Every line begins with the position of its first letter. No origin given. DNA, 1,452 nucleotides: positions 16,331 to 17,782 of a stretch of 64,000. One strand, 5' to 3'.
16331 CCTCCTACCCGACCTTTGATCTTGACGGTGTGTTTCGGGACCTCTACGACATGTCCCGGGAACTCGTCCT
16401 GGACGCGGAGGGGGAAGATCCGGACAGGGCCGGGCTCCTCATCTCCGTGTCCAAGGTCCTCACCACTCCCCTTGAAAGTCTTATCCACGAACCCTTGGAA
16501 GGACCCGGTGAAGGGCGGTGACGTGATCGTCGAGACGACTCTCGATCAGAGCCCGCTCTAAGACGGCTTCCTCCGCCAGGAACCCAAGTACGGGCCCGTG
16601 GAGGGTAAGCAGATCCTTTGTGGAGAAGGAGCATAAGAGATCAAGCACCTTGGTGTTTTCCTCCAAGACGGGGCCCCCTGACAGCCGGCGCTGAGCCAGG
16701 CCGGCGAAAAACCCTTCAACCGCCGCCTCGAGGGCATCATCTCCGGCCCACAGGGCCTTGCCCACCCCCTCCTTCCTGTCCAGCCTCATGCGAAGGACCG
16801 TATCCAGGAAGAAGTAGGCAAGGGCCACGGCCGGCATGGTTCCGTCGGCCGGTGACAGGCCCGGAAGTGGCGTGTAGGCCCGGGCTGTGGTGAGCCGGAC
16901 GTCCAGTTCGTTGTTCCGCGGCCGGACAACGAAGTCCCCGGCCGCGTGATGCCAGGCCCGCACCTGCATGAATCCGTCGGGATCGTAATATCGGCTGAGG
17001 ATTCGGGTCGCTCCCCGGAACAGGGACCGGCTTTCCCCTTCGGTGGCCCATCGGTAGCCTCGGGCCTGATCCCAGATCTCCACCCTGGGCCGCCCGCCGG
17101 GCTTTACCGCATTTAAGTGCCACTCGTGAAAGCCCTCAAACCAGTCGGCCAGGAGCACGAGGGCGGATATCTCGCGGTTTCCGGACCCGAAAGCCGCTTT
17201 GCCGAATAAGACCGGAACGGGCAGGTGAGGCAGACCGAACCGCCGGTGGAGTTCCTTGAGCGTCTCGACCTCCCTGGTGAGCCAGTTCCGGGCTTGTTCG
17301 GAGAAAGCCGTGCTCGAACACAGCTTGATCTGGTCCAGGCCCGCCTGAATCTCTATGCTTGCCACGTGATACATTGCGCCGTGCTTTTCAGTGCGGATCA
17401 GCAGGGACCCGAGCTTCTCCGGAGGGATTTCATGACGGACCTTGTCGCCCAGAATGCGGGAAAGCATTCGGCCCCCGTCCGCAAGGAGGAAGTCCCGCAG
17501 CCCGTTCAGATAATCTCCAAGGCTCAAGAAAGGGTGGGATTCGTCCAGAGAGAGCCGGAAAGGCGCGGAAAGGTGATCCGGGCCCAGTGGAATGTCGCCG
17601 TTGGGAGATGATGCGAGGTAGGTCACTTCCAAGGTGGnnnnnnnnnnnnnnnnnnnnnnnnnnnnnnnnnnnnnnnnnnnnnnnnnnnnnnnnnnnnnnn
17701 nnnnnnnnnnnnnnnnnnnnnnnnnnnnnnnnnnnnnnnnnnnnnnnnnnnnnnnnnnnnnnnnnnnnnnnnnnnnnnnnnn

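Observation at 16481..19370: Tightly packed operon of uncharacterised proteins convergent on dsrABD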

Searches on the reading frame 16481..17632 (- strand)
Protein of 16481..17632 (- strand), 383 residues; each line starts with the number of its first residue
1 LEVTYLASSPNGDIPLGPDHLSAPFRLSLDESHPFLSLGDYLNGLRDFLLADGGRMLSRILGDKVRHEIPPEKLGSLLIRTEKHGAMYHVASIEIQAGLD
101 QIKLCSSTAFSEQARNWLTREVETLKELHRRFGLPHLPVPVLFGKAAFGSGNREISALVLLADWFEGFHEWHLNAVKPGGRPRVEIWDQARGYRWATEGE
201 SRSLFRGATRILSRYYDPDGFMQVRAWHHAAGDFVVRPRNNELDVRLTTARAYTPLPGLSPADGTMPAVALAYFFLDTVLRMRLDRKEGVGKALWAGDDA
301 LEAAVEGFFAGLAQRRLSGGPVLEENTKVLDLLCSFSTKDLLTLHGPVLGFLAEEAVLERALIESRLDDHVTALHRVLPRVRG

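Call 3: search_protein_families(library=pfam, proteins=[window:16481-17632:-], max_evalue=0.1)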
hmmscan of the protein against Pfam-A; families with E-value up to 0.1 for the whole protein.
window:16481-17632:- (383 aa): 0 families

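Call 4: search_protein_families(library=ncbifam, proteins=[window:16481-17632:-], max_evalue=0.1)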
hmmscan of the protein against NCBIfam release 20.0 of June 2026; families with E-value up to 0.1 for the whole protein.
window:16481-17632:- (383 aa): 0 families

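Call 6: find_homologous_proteins(query=window:16481-17632:-)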
Query window:16481-17632:- (383 aa): 386 proteins with E <= 0.001 among 8000 candidates; the best 120 are listed.
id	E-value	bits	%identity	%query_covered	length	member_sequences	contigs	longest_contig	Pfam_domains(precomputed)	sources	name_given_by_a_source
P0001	2.0e-257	872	100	100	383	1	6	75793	-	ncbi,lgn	ncbi:MAG: hypothetical protein ACQET7_04970 [Thermodesulfobacteriota bacterium]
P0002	3.1e-198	677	78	100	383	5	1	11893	-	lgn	-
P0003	1.3e-183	629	72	100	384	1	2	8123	-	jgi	jgi:hypothetical protein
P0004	1.8e-177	608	69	99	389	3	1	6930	-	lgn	-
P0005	1.7e-153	529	62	100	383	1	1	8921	-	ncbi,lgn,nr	ncbi:MAG: hypothetical protein K9M82_08170 [Deltaproteobacteria bacterium]|nr:hypothetical protein [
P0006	1.5e-143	497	60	100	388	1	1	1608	-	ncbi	-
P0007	1.9e-141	490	60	99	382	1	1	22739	-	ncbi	-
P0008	1.2e-137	477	58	100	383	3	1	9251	-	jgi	-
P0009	7.4e-137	475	59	100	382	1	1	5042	PF25213.2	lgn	-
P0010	9.2e-135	468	58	100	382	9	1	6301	-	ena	-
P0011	5.2e-132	459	57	100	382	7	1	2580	-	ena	-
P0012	4.9e-125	436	55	100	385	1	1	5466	-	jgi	jgi:hypothetical protein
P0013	1.7e-121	424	63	81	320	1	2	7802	-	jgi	jgi:hypothetical protein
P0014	6.3e-113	396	52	99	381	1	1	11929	-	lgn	-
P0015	1.1e-111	392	49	99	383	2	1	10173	-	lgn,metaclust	metaclust:\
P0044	5.0e-82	294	40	100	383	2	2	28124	-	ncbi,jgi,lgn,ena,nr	ncbi:MAG TPA: hypothetical protein DDW42_09630 [Desulfobacteraceae bacterium]|nr:hypothetical protei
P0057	2.0e-76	276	38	100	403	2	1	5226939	-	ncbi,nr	ncbi:MAG: hypothetical protein U5R49_11915 [Deltaproteobacteria bacterium]|nr:hypothetical protein [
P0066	2.7e-73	265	38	98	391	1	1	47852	-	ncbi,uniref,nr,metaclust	ncbi:hypothetical protein [Desulfotomaculum copahuensis]|uniref:Uncharacterized protein n=1 Tax=Desu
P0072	1.0e-70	257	37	98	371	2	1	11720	-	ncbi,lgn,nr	ncbi:MAG: hypothetical protein HXY47_03795 [Nitrospirae bacterium]|nr:hypothetical protein [Nitrospi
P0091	9.0e-67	244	38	99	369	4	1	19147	-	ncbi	ncbi:MAG: hypothetical protein V1832_03590 [Nitrospirota bacterium]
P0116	4.7e-63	232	33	99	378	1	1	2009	-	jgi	jgi:hypothetical protein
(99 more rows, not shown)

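Call 8: search_protein_families(library=pfam, proteins=[P0009, P0066, P0057, P0072, P0044], max_evalue=1)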
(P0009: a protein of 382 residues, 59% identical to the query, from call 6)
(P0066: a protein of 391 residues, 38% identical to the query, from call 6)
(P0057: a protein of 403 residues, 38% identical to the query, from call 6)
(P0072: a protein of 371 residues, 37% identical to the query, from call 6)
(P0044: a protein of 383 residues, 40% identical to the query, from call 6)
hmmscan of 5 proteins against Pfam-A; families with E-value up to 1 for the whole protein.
P0009 (382 aa): 1 family
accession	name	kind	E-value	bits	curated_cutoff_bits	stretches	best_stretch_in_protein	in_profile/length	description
PF25213.1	HVO_A0261_N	-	1.8e-05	25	35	1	345-381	13-49/86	HVO_A0261 N-terminal domain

P0066 (391 aa): 0 families

P0057 (403 aa): 0 families

P0072 (371 aa): 1 family
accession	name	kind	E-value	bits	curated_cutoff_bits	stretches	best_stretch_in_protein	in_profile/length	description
PF16186.11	Arm_3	-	0.047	13.7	28.8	1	190-209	23-42/53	Atypical Arm repeat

P0044 (383 aa): 2 families
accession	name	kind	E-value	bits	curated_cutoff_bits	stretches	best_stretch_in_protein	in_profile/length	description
PF03161.18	LAGLIDADG_2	-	0.037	14.4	25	1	312-354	106-145/168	LAGLIDADG DNA endonuclease family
PF08477.19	Roc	-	0.049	14.3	27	1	171-231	45-102/119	Ras of Complex, Roc, domain of DAPkinase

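Call 9: find_encoding_contigs(protein=P0066, flank=10000, max_places=2)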
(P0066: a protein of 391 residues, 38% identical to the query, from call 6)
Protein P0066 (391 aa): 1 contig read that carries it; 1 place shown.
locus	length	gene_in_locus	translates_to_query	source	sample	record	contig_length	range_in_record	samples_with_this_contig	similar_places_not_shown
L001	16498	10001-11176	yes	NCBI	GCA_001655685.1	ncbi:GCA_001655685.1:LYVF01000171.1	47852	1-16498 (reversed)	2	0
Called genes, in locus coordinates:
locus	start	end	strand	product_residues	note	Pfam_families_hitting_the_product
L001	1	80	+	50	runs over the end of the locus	PF13165:SCIFF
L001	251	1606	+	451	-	PF04055:Radical_SAM, PF13353:Fer4_12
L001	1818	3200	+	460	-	PF01476:LysM, PF23577:LysM_RLK (faint), PF07501:G5, PF01551:Peptidase_M23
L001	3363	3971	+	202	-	PF13424:TPR_12 (faint), PF13432:TPR_16 (faint), PF23914:TPR_CcmH_CycH (weak), PF00515:TPR_1 (weak), PF07719:TPR_2 (weak), PF13181:TPR_8 (weak), PF13414:TPR_11 (weak), PF14559:TPR_19, +6 more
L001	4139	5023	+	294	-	PF13485:Peptidase_MA_2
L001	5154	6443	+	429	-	PF00275:EPSP_synthase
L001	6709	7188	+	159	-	PF02590:SPOUT_MTase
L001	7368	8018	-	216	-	PF13646:HEAT_2 (faint), PF13513:HEAT_EZ (weak)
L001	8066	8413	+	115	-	-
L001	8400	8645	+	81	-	PF09723:Zn_ribbon_8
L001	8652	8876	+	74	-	-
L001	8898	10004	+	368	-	PF13513:HEAT_EZ (faint), PF13646:HEAT_2 (weak)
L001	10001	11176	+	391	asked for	-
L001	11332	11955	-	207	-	-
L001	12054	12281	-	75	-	PF08679:DsrD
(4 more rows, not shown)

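Call 10: find_encoding_contigs(protein=P0057, flank=10000, max_places=2)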
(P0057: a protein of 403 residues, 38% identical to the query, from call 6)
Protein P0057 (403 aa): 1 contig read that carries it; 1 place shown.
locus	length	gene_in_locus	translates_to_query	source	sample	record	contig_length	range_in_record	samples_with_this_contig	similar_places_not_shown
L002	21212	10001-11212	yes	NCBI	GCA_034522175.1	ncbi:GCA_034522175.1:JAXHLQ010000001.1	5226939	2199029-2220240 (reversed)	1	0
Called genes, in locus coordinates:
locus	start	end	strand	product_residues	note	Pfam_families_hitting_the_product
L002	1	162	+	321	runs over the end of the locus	PF01370:Epimerase, PF16363:GDP_Man_Dehyd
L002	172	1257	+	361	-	PF01370:Epimerase, PF04321:RmlD_sub_bind (weak), PF16363:GDP_Man_Dehyd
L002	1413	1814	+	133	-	PF01250:Ribosomal_S6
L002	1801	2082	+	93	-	PF01084:Ribosomal_S18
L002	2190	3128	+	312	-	PF09991:DUF2232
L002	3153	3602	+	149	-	PF01281:Ribosomal_L9_N, PF03948:Ribosomal_L9_C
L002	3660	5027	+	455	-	PF00772:DnaB, PF03796:DnaB_C, PF06745:ATPase (weak), PF13481:AAA_25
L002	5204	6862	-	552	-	PF00989:PAS, PF08447:PAS_3 (weak), PF08448:PAS_4, PF13426:PAS_9, PF13185:GAF_2, PF01590:GAF, PF13492:GAF_3, PF02518:HATPase_c, +1 more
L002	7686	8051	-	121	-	-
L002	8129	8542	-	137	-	-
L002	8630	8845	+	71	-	PF09723:Zn_ribbon_8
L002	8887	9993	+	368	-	PF13646:HEAT_2 (faint), PF13513:HEAT_EZ (faint)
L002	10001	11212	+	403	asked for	-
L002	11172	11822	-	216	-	PF03692:CxxCxxCC (weak)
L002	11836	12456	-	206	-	-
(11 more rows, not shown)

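Call 11: find_encoding_contigs(protein=P0091, flank=10000, max_places=2)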
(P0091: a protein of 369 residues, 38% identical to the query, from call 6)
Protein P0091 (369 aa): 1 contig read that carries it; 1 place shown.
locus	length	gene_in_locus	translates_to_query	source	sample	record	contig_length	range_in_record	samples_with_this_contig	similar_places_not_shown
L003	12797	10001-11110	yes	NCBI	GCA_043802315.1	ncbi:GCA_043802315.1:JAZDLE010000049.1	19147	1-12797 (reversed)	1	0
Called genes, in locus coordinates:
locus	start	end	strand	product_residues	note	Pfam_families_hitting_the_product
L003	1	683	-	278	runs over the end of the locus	PF13237:Fer4_10 (faint), PF13183:Fer4_8 (faint), PF13247:Fer4_11, PF12838:Fer4_7, PF13187:Fer4_9 (weak), PF00037:Fer4 (weak), PF12837:Fer4_6 (weak)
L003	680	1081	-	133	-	-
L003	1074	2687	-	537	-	PF12797:Fer4_2 (faint), PF13183:Fer4_8, PF13237:Fer4_10 (faint), PF13534:Fer4_17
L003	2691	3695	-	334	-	PF02665:Nitrate_red_gam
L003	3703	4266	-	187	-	PF14361:RsbRD_N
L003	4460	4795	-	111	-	PF04358:DsrC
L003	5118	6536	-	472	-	PF01656:CbiA, PF13500:AAA_26, PF07685:GATase_3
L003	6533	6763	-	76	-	PF09723:Zn_ribbon_8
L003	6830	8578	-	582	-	PF02310:B12-binding, PF04055:Radical_SAM, PF13428:TPR_14 (faint), PF07719:TPR_2 (faint), PF13174:TPR_6 (faint), PF00515:TPR_1 (faint)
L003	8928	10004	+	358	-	PF03130:HEAT_PBS (faint), PF12717:Cnd1 (faint), PF02985:HEAT (faint), PF13646:HEAT_2, PF13513:HEAT_EZ, PF00514:Arm (weak)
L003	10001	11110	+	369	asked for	-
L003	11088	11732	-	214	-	-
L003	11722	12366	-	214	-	-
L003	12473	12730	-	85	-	PF08679:DsrD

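Call 16: find_related_loci(query=A1, collection=genome_contigs, flank=10000)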
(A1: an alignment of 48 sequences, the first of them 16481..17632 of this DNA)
Query A1 (383 aa) in genome_contigs; peptide patterns used: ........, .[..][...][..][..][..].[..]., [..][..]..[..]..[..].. (x = any residue, [..] = any of these).
600 stretches matched a pattern (row limit reached: there are more); 585 encode a relative of the query (tblastn E <= 1e-3); the best 80 are kept; 80 distinct loci.
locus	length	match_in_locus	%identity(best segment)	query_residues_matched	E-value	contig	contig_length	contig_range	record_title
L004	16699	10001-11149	77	1-383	0e+0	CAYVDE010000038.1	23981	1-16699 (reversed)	MAG TPA_asm: uncultured Desulfobacterales bacterium isolate SRP332253_co2_163 genome assembly, contig: NODE_1944_length_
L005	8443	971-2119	77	1-383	0e+0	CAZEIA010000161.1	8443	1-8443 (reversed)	MAG TPA_asm: uncultured Desulfobacterales bacterium isolate SRP332253_co1_250 genome assembly, contig: NODE_14038_length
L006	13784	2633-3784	61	1-383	2e-146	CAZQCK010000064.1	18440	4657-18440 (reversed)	MAG TPA_asm: uncultured Desulfobacterales bacterium isolate SRP141376_co1_390 genome assembly, contig: NODE_6283_length_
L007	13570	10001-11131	60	1-378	4e-142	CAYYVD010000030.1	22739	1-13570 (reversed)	MAG TPA_asm: uncultured Desulfobacterales bacterium isolate SRP141376_co2_252 genome assembly, contig: NODE_4736_length_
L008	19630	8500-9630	58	1-378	2e-132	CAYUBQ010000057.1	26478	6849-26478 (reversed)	MAG TPA_asm: uncultured Desulfobacterales bacterium isolate SRP332253_co1_149 genome assembly, contig: NODE_2734_length_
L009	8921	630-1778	62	1-383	5e-147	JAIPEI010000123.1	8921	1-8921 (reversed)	MAG: Deltaproteobacteria bacterium isolate Tobar14m-G17 Tobar14m-C4813, whole genome shotgun sequence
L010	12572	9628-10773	43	1-382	6e-102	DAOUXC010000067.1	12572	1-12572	MAG TPA_asm: Desulfobacteraceae bacterium isolate CSMAG_891 CSMAG_891_k141_2349_length_12572_cov_27.0000, whole genome s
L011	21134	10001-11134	42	1-378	3e-99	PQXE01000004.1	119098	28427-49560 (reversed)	MAG: Deltaproteobacteria bacterium isolate E20SeepSRB2 NODE_4_length_119098_cov_12.9242, whole genome shotgun sequence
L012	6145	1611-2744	42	1-378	7e-98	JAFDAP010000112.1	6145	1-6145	MAG: Deltaproteobacteria bacterium isolate AB_3033_Bin_63 AB_3033_Bin_63_scaffold_24329, whole genome shotgun sequence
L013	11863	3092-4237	41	1-382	8e-98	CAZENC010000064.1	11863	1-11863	MAG TPA_asm: uncultured Desulfobacteraceae bacterium isolate binchicken_co129_8 genome assembly, contig: NODE_16925_leng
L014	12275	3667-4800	41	1-378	1e-97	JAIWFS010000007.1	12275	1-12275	MAG: archaeon isolate JL_RS_05_5 NODE_1267_length_12275_cov_1.148078, whole genome shotgun sequence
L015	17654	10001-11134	42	1-378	3e-97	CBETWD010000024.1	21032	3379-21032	MAG TPA_asm: uncultured bacterium isolate SRR15668623_binner23_Refined_26 genome assembly, contig: ERZ26872896.500, whol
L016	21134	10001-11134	41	1-378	2e-95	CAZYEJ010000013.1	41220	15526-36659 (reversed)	MAG TPA_asm: uncultured Thermodesulfobacteriaceae bacterium isolate SRP191223_co2_305 genome assembly, contig: NODE_232_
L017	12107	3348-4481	41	1-382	2e-95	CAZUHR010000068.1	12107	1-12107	MAG TPA_asm: uncultured Desulfobacteraceae bacterium isolate binchicken_co129_132 genome assembly, contig: NODE_16427_le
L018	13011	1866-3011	41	1-381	4e-95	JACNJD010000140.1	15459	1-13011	MAG: Candidatus Desulfacyla euxinica NIOZ-UU_NODE_4794_length_15459_cov_42.9788, whole genome shotgun sequence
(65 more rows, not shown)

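Call 21: predict_structure(alignment_id=A1)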
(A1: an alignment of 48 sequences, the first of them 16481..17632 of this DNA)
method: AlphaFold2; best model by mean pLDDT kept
length: 383 residues; sequences in the alignment: 48
mean_pLDDT: 90.6   pTM: 0.89
mean pLDDT of the five models: 90.6, 90.4, 89.6, 88.9, 88.8
residues with pLDDT >= 90: 273; 70-90: 94; 50-70: 14; < 50: 2
segments of 3 or more residues with pLDDT < 50: none
pLDDT, mean of each block of 10 residues (from residue 1): 91 92 88 93 97 91 92 95 84 94 95 93 96 94 95 93 94 88 89 92 97 93 87 90 94 90 90 95 87 92 96 77 66 93 91 73 95 95 63
secondary structure, 60 per line:
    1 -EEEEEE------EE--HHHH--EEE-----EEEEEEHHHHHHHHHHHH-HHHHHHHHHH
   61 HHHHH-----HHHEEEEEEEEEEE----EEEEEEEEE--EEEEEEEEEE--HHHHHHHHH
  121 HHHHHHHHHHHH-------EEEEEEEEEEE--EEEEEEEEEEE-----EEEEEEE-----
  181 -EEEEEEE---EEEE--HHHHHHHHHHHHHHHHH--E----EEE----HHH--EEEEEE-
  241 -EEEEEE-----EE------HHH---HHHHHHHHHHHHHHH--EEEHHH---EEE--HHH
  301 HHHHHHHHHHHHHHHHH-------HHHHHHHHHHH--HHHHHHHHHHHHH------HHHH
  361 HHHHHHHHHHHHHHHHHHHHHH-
elements in order: E2-7 H18-21 E24-26 E32-37 H38-49 H51-65 E74-84 E89-97 E100-109 H112-132 E140-150 E153-163 E169-175 E182-188 E192-195 H198-214 E222-224 E234-239 E242-247 H267-281 E284-286 E293-295 H298-317 H325-335 H338-350 H357-382

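Call 25: fold_search(model_id=the predicted structure, library=pdb)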
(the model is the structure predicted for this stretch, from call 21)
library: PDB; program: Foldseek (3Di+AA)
matches with E <= 10: 1582; with E <= 0.001: 21
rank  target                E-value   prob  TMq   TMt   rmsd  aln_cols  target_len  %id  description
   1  4c57_A                1.1e-04  1.00  0.31  0.37  15.8       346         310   14  Structure of GAK kinase in complex with a nanobody (released 2013-10-09)
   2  7rj6_A                1.5e-04  1.00  0.30  0.37  12.3       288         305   13  CRYSTAL STRUCTURE OF AP2 ASSOCIATED KINASE 1 ISOFORM 1 COMPLEXED WITH LIGAND (2R)-2-AMINO-N-[3-(DIFLUOROM ETHOXY)-4-(1 (released 2022-02-23)
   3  7rj7_B                1.5e-04  1.00  0.30  0.37  12.5       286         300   13  CRYSTAL STRUCTURE OF AP2 ASSOCIATED KINASE 1 ISOFORM 1 COMPLEXED WITH LIGAND 2-(1-AMINO-3-METHYLBUTYL)-6- (PYRIDIN-4-Y (released 2022-02-23)
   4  6s1f_B                1.8e-04  1.00  0.32  0.41  14.9       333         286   13  Structure of the kinase domain of human RIPK2 in complex with the inhibitor CSLP3 (released 2019-10-16)
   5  8x2o_B                2.0e-04  1.00  0.34  0.43  11.3       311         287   11  RIPK2 in complex with K252 (released 2024-11-13)
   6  7rj6_B                2.0e-04  1.00  0.29  0.36  12.9       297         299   12  CRYSTAL STRUCTURE OF AP2 ASSOCIATED KINASE 1 ISOFORM 1 COMPLEXED WITH LIGAND (2R)-2-AMINO-N-[3-(DIFLUOROM ETHOXY)-4-(1 (released 2022-02-23)
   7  1mru_A                2.3e-04  1.00  0.31  0.42   6.3       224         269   12  Intracellular Ser/Thr protein kinase domain of Mycobacterium tuberculosis PknB. (released 2003-02-11)
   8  8gmd_B                2.5e-04  1.00  0.30  0.36  12.5       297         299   12  CRYSTAL STRUCTURE OF AP2 ASSOCIATED KINASE 1 COMPLEXED WITH (5P)-3-({(8R)-5-[(4-aminopiperidin-1-yl)methyl]pyrrolo[2,1 (released 2023-07-12)
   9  2buj_B                2.7e-04  1.00  0.31  0.40  15.5       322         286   13  Crystal structure of the human Serine-threonine Kinase 16 in complex with staurosporine (released 2005-07-05)
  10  4c57_B                2.7e-04  1.00  0.31  0.37  15.9       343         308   13  Structure of GAK kinase in complex with a nanobody (released 2013-10-09)
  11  6u69                  3.3e-04  0.99  0.26  0.31  16.3       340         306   14  Crystal structure of Yck2 from Candida albicans, apoenzyme (released 2019-10-09)
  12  9nzl                  4.3e-04  0.99  0.28  0.33  16.0       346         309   14  Crystal structure of Yck2 with DJS-02-24-06 (released 2025-10-08)
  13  9lta_B                5.4e-04  1.00  0.32  0.35  12.7       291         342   14  Crystal Structure of Compound SKLB-D18 with MAPK7 (ERK5) (released 2025-04-02)
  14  8gmd_A                6.0e-04  1.00  0.28  0.35  12.4       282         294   12  CRYSTAL STRUCTURE OF AP2 ASSOCIATED KINASE 1 COMPLEXED WITH (5P)-3-({(8R)-5-[(4-aminopiperidin-1-yl)methyl]pyrrolo[2,1 (released 2023-07-12)
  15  4ocv                  7.1e-04  1.00  0.36  0.38  12.6       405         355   11  N-acetylhexosamine 1-phosphate kinase_ATCC15697 in complex with GlcNAc and AMPPNP (released 2014-05-14)
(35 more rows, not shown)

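Call 27: search_solved_structures(query=A1, max_evalue=10, show_alignments=2)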
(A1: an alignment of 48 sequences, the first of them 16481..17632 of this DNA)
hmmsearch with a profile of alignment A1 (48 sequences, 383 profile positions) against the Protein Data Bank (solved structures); distinct sequences matched with E-value up to 10: 1.
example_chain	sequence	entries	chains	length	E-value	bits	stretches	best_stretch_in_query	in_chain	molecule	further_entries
4zq8_A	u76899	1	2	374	1.9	10.6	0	158-178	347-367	Isoprenoid Synthase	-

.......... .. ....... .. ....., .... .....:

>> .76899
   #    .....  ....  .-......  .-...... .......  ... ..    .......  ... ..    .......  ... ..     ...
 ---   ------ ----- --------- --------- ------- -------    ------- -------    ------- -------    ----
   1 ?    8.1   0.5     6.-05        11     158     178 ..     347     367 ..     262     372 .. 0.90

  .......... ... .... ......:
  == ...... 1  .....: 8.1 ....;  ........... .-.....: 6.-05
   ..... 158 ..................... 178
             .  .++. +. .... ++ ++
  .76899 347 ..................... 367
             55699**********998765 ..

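Call 35: search_protein_representatives(alignment_id=A1)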
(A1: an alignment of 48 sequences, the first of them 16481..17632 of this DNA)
Query: 48 sequences, 383 profile positions. Proteins with E-value up to 0.001 (for the whole library): 861; up to 1e-10: 738; up to 1e-30: 587. The best 150 are listed.
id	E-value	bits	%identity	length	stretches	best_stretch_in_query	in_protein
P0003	2.2e-149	514.0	-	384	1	2-381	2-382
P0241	1.1e-145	501.8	-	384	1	1-382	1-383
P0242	8.4e-143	492.3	-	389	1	1-382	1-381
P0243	1.4e-142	491.6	-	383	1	1-382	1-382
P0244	3.1e-142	490.5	-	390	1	1-381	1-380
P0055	5.3e-142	489.7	-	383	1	1-381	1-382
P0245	9.3e-142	488.9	-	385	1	1-380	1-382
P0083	2.1e-141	487.7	-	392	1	1-382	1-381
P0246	2.1e-141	487.7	-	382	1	1-382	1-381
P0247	1.3e-140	485.1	-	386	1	1-382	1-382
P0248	4.7e-140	483.3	-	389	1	3-382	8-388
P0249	9.2e-140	482.3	-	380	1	1-381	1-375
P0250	1.5e-136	471.7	-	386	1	1-382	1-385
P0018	1.4e-135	468.5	-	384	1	2-382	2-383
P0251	7.4e-135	466.2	-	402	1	1-378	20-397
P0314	8.1e-105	367.3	-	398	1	35-380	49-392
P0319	2.7e-103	362.3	-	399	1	33-379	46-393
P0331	1.8e-98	346.4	-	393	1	32-377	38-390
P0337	9.2e-98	344.1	-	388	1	32-380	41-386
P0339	2.0e-97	342.9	-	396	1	30-380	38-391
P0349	8.5e-96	337.6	-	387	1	28-380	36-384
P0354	9.3e-95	334.2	-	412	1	30-378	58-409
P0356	1.4e-94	333.6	-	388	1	29-380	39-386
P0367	1.4e-93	330.3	-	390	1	30-379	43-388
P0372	1.9e-92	326.6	-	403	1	31-381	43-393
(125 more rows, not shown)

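Call 50: find_encoding_contigs(protein=P0354, flank=10000, max_places=2)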
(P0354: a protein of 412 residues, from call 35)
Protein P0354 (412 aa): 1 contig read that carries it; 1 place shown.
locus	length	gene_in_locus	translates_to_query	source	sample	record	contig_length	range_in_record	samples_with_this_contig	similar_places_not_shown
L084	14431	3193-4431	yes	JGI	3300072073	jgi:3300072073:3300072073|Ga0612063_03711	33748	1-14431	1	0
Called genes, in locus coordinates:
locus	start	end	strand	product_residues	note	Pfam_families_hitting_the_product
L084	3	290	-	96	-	?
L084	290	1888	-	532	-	PF00496:SBP_bac_5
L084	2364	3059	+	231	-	PF13424:TPR_12 (weak), PF00515:TPR_1 (weak), PF13414:TPR_11, PF13432:TPR_16, PF14559:TPR_19 (weak), PF00515:TPR_1 (weak), PF13431:TPR_17 (weak), PF00515:TPR_1 (weak), +7 more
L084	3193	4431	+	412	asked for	-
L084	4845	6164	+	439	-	PF03460:NIR_SIR_ferr (faint), PF01077:NIR_SIR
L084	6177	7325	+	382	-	PF03460:NIR_SIR_ferr, PF01077:NIR_SIR, PF12838:Fer4_7 (weak)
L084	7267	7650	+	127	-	PF08679:DsrD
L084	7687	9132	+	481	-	PF01656:CbiA, PF13500:AAA_26, PF07685:GATase_3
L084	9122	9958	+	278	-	PF06325:PrmA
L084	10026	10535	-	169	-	PF02085:Cytochrom_CIII, PF14522:Cytochrome_C7 (faint)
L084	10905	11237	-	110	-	PF22271:DUF6955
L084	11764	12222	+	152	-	PF02604:PhdYeFM_antitox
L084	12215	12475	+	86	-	PF06769:YoeB_toxin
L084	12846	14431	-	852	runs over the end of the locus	-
